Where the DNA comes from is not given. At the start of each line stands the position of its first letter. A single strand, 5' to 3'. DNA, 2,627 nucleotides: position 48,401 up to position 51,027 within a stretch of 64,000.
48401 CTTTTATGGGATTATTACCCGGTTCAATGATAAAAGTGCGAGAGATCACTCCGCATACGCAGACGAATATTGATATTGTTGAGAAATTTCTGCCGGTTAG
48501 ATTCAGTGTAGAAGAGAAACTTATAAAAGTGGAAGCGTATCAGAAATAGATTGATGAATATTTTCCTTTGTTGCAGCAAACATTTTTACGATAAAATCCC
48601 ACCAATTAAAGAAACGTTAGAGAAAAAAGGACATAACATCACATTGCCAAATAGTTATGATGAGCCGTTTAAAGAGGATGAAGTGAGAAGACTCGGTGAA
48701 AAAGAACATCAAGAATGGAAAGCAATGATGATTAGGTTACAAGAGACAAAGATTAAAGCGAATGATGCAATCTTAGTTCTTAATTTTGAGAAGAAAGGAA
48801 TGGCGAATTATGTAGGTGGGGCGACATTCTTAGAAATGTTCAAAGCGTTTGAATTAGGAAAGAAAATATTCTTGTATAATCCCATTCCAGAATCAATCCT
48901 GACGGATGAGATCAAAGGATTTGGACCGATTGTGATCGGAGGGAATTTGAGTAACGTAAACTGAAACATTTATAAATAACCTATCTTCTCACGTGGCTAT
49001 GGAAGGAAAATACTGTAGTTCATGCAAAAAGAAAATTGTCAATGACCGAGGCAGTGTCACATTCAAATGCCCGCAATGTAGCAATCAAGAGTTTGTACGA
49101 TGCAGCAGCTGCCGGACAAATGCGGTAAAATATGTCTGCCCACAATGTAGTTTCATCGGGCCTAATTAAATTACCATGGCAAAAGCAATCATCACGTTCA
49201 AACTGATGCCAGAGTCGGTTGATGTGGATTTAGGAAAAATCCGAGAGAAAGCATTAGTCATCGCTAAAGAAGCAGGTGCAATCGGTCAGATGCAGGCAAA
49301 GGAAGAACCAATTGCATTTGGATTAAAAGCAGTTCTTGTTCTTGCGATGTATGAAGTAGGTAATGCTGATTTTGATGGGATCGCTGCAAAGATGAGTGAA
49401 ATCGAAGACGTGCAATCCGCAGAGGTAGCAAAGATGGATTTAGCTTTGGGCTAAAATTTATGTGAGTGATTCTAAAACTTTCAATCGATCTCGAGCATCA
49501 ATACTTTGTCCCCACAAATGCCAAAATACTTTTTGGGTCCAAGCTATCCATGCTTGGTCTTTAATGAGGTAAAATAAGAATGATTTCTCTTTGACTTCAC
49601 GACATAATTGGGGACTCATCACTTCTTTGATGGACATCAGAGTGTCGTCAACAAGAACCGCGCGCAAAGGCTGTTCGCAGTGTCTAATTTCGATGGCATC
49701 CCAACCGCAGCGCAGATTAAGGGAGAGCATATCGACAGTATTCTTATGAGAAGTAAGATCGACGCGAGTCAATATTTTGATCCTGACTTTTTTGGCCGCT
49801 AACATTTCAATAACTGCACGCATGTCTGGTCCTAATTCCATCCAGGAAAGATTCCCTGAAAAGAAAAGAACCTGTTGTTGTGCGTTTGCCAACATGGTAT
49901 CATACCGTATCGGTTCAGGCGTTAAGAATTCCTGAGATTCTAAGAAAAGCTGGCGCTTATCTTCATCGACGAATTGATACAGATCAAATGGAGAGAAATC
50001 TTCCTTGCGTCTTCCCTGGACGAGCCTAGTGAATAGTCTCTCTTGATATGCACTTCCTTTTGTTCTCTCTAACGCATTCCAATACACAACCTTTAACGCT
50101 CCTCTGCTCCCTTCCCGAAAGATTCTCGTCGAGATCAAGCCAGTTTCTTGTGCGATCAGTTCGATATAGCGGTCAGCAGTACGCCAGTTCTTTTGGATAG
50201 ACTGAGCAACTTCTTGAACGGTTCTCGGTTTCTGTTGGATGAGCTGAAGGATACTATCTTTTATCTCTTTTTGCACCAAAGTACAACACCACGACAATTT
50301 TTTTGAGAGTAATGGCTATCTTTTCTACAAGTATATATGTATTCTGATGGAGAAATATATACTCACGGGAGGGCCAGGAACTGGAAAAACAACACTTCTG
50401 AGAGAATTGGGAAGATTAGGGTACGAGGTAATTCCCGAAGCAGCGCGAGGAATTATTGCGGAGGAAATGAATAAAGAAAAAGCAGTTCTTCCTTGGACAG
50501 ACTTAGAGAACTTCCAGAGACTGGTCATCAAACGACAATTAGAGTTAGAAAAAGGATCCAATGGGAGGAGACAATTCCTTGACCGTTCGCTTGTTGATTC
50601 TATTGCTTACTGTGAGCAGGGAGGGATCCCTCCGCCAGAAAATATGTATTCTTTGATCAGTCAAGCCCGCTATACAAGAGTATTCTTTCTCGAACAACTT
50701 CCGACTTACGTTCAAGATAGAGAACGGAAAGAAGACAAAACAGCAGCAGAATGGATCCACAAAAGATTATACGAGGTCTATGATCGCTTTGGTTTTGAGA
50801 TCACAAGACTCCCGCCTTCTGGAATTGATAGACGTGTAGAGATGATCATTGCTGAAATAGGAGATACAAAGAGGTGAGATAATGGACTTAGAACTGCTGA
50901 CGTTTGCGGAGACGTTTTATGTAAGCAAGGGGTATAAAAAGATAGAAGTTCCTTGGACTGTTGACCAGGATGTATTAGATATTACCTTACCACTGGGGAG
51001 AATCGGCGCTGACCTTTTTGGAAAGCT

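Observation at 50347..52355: Tightly coupled three-gene cassette (P-loop kinase-like / SerRS-like-MazG fusion / small radical SAM) with divergent TrmB-like regulator: candidate undescribed nucleotide-directed system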

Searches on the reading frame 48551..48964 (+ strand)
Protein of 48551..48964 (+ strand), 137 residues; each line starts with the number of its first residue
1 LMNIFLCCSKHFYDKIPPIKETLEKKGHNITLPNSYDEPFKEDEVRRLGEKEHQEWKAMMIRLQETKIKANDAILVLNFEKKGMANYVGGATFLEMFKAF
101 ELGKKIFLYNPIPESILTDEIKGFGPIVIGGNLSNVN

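Call 80: search_protein_families(library=pfam, proteins=[window:48551-48964:+], max_evalue=0.01)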
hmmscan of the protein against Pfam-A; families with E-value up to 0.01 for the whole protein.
window:48551-48964:+ (137 aa): 0 families

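Call 104: search_solved_structures(query=window:48551-48964:+, max_evalue=10)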
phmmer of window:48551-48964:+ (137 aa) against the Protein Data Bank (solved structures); distinct sequences matched with E-value up to 10: 3.
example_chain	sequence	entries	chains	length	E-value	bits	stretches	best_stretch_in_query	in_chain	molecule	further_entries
8h8d_A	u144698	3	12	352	0.24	14.4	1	5-45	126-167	Proton-activated chloride channel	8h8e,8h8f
9hqo_A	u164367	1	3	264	1.7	11.7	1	7-47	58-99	Proton-activated chloride channel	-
1h4x_A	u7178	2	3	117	1.9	11.5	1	45-129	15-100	ANTI-SIGMA F FACTOR ANTAGONIST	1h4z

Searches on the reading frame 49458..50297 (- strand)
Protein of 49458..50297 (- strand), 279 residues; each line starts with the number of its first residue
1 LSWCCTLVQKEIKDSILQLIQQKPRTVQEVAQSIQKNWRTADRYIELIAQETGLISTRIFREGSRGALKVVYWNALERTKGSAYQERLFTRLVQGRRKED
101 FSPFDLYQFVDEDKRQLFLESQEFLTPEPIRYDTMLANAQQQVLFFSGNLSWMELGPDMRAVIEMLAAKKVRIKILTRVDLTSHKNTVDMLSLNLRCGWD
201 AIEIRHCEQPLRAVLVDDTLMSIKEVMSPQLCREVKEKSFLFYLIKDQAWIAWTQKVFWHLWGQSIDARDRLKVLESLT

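Call 3: search_protein_families(library=pfam, proteins=[window:49458-50297:-], max_evalue=1)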
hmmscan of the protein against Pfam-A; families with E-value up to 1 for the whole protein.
window:49458-50297:- (279 aa): 1 family
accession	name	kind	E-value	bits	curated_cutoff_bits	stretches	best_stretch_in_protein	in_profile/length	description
PF12644.12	DUF3782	-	0.033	14.8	24.4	1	20-71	6-57/78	Protein of unknown function (DUF3782)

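Call 4: search_protein_families(library=ncbifam, proteins=[window:49458-50297:-], max_evalue=1)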
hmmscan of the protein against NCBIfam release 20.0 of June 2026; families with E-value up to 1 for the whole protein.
window:49458-50297:- (279 aa): 2 families
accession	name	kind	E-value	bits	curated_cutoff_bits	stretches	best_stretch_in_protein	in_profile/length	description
NF007394.0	PRK09920.1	equivalog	0.078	12.6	315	1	108-171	125-185/219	acetate CoA-transferase subunit alpha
NF053755.1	MsvR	equivalog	0.11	12.2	220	1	7-80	9-81/236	transcriptional factor MsvR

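Call 5: search_protein_families(library=padloc, proteins=[window:49458-50297:-], max_evalue=1)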
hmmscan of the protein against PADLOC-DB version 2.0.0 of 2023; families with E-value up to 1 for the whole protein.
window:49458-50297:- (279 aa): 1 family
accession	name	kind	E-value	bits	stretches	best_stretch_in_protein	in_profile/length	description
PDLC03922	MkoB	-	0.00042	17.7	1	132-176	316-359/610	-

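Call 43: search_solved_structures(query=A4, max_evalue=10, show_alignments=2)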
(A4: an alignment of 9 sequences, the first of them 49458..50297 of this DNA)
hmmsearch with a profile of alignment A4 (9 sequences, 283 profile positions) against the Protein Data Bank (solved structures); distinct sequences matched with E-value up to 10: 4.
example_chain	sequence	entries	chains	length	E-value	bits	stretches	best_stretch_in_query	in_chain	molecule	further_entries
1uly_A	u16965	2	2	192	0.0014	21.1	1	4-146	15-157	hypothetical protein PH1932 | hypothetical transcription regulator protein, PH1932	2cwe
6o59_A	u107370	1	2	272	0.15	14.4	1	43-109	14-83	Germination protein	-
3kuq_A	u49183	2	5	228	0.67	12.2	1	54-126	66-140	Rho GTPase-activating protein 7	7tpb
3e9u_A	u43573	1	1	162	0.9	11.8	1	43-85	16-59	Na/Ca exchange protein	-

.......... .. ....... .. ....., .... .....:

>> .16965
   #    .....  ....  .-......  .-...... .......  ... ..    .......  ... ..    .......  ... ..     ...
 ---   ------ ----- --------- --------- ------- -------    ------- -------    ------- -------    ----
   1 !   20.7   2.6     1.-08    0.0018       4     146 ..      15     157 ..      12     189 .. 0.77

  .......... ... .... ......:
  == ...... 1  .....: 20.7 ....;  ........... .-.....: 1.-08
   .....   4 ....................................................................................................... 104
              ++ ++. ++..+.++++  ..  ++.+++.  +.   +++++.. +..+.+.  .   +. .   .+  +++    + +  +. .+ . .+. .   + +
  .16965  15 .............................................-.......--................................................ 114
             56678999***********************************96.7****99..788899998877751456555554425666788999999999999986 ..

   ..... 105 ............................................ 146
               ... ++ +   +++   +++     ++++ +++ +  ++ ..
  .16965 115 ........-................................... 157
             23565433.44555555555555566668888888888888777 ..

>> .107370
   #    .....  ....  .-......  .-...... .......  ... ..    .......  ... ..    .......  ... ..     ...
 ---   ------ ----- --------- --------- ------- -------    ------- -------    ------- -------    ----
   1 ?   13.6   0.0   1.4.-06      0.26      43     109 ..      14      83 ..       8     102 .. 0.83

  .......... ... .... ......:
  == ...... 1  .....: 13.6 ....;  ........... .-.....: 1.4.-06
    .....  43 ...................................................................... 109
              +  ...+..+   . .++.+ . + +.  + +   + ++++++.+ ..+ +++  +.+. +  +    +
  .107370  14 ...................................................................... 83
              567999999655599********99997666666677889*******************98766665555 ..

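Call 44: search_protein_families(library=pfam, alignment_id=A4, max_evalue=1)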
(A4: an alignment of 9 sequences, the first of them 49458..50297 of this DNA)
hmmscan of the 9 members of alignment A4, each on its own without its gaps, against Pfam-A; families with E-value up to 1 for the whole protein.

A. member 1, window:49458-50297:- (279 aa): 1 family
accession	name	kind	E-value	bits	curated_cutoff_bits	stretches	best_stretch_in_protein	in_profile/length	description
PF12644.12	DUF3782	-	0.033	14.8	24.4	1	20-71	6-57/78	Protein of unknown function (DUF3782)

B. families by the number of members that match (of 9 scanned): 23 families
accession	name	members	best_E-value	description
PF24033.1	DUF7342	4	0.0048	Family of unknown function (DUF7342)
PF01022.26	HTH_5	4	0.032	Bacterial regulatory protein, arsR family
PF25199.1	nSTAND_NTPase5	3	0.00037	Novel STAND NTPase 5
PF13091.12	PLDc_2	3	0.016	PLD-like domain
PF20292.4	MC7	2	0.0057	ABC-three component (ABC-3C) system Middle Component 7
PF04545.22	Sigma70_r4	2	0.0079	Sigma-70, region 4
PF10398.14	DUF2443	2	0.018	Protein of unknown function (DUF2443)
PF25559.1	DUF7931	2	0.025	Domain of unknown function (DUF7931)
PF13551.12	HTH_29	2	0.051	Winged helix-turn helix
PF08279.18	HTH_11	1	0.008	HTH domain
PF13676.11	TIR_2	1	0.016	TIR domain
PF04108.17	ATG17_like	1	0.017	Autophagy protein ATG17-like domain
PF12644.12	DUF3782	1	0.033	Protein of unknown function (DUF3782)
PF06163.17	DUF977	1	0.051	Bacterial protein of unknown function (DUF977)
PF05164.18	ZapA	1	0.057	Cell division protein ZapA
PF01978.25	TrmB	1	0.14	Sugar-specific transcriptional regulator TrmB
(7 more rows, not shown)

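Call 56: search_protein_families(library=phrogs, proteins=[window:49458-50297:-], max_evalue=0.001)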
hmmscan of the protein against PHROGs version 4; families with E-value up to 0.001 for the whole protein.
window:49458-50297:- (279 aa): 0 families

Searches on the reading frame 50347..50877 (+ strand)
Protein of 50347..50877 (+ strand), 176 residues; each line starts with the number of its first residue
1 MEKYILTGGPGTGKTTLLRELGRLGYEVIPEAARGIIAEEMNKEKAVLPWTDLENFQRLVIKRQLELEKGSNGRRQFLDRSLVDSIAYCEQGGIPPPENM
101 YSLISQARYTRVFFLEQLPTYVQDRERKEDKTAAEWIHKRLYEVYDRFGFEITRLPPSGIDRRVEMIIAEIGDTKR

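Call 3: search_protein_families(library=pfam, proteins=[window:50347-50877:+], max_evalue=1)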
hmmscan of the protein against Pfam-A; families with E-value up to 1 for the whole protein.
window:50347-50877:+ (176 aa): 20 families
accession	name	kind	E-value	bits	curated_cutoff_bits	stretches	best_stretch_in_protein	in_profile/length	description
PF13521.12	AAA_28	-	3.4e-38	131.9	27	1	3-163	1-164/164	AAA domain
PF13238.12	AAA_18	-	6.6e-06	27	29.4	1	5-70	2-62/128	AAA domain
PF13604.12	AAA_30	-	0.0013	19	27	1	5-44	22-65/191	AAA domain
PF13245.12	AAA_19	-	0.0023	18.6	25.1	1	4-23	14-33/134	AAA domain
PF13191.12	AAA_16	-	0.0037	18.2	32.6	1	5-81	28-101/167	AAA ATPase domain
PF00004.35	AAA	-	0.0046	17.9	21.2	1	5-23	2-20/131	ATPase family associated with various cellular activities (AAA)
PF13401.12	AAA_22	-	0.0073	17.1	27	1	5-24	9-28/130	AAA domain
PF13671.12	AAA_33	-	0.03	15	27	1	5-31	3-30/143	AAA domain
PF13207.12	AAA_17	-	0.032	14.9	27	1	7-45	1-38/136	AAA domain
PF03266.21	NTPase_1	-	0.035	14.4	23.9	1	4-24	2-22/168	NTPase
PF02492.25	cobW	-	0.052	13.6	20.7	1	4-22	3-21/180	CobW/HypB/UreG, nucleotide-binding domain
PF10236.15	DAP3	-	0.057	13.1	23.1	1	2-19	24-41/311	Mitochondrial ribosomal death-associated protein 3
PF01443.25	Viral_helicase1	-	0.082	13.1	21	1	6-34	3-30/228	Viral superfamily 1 RNA helicase core domain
PF20720.3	nSTAND3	-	0.092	12.9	27.2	1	5-21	21-37/155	Novel STAND NTPase 3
PF13479.12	AAA_24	-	0.095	13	27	1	3-23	4-24/195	AAA domain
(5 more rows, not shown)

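Call 4: search_protein_families(library=ncbifam, proteins=[window:50347-50877:+], max_evalue=1)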
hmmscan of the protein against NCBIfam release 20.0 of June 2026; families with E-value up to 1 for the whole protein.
window:50347-50877:+ (176 aa): 13 families
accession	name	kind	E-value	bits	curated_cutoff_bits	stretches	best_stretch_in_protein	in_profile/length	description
TIGR01448.2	helicase_RecD2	equivalog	0.00043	18.6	500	1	4-21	334-351/713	SF1B family DNA helicase RecD2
TIGR01447.1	recD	equivalog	0.0045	15.6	310.15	1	5-21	167-183/597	exodeoxyribonuclease V subunit alpha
NF010248.0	PRK13695.1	equivalog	0.0094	15.7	156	1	3-45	5-46/180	NTPase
TIGR02881.1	spore_V_K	equivalog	0.014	14.5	422.95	1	5-28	46-69/261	stage V sporulation protein K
TIGR00152.1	TIGR00152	equivalog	0.051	13.4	65.55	1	6-46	4-43/188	dephospho-CoA kinase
TIGR02788.1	VirB11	equivalog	0.051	12.6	249.95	1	5-42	148-181/308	P-type DNA transfer ATPase VirB11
TIGR03348.1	VI_IcmF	equivalog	0.069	11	388.15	1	4-20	114-130/1168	type VI secretion system membrane subunit TssM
NF005317.0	PRK06851.1-1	equivalog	0.12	11.6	689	1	4-23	33-52/369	hypothetical protein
NF003012.0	PRK03839.1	equivalog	0.13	12.2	152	1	6-30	5-30/180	putative kinase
NF008750.0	PRK11784.1-2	equivalog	0.14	11.2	241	1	4-29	142-167/346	tRNA 2-selenouridine(34) synthase MnmH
NF058535.1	antiphage_EruA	equivalog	0.16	10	1000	1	3-26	26-50/1318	NACHT domain-containing antiphage protein EruA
NF003122.0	PRK04040.1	equivalog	0.18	11.3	155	1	1-22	2-23/189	adenylate kinase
TIGR03167.1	tRNA_sel_U_synt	equivalog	0.2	11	219.75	1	4-29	130-155/311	tRNA 2-selenouridine(34) synthase MnmH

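Call 5: search_protein_families(library=padloc, proteins=[window:50347-50877:+], max_evalue=1)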
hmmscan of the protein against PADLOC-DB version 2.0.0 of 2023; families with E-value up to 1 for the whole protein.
window:50347-50877:+ (176 aa): 4 families
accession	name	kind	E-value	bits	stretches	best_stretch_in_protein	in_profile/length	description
PDLC04140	mad8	-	0.00043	17.9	1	4-134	30-139/314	mads_8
PDLC00915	TRIP13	-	0.018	12.4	1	5-23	67-85/302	TRIP13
PDLC04476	PDC-M16A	-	0.035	10.5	1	4-21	28-45/691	-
PDLC03924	MkoC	-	0.18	7.8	1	8-20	273-285/1136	-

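Call 8: search_solved_structures(query=window:50347-50877:+, max_evalue=1)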
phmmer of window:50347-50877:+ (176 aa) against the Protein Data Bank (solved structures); distinct sequences matched with E-value up to 1: 6.
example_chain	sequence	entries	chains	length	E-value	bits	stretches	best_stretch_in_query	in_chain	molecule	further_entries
8x7f_A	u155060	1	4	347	0.065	16.2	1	6-163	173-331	Trifunctional NAD biosynthesis/regulator protein NadR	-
6ln3_A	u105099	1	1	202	0.46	13.5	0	4-70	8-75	Adenylate kinase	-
1ye8_A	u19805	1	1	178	0.48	13.4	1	3-29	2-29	Hypothetical UPF0334 kinase-like protein AQ_1292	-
1hey_A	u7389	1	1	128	0.55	13.2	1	3-43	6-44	CHEY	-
1jjv_A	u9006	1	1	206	0.72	12.8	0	6-77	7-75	DEPHOSPHO-COA KINASE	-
6c2u_A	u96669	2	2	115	0.85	12.6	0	5-40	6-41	phosphate-loop protein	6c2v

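Call 56: search_protein_families(library=phrogs, proteins=[window:50347-50877:+], max_evalue=0.001)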
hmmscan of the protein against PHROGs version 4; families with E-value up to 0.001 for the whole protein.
window:50347-50877:+ (176 aa): 2 families
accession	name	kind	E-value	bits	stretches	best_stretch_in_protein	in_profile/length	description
phrog_2107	-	other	9e-10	39.5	1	3-171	5-191/201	thymidylate kinase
phrog_3462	-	moron, auxiliary metabolic gene and host takeover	6.3e-09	36.5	1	2-147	167-313/346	nicotinamide-nucleotide adenylyltransferase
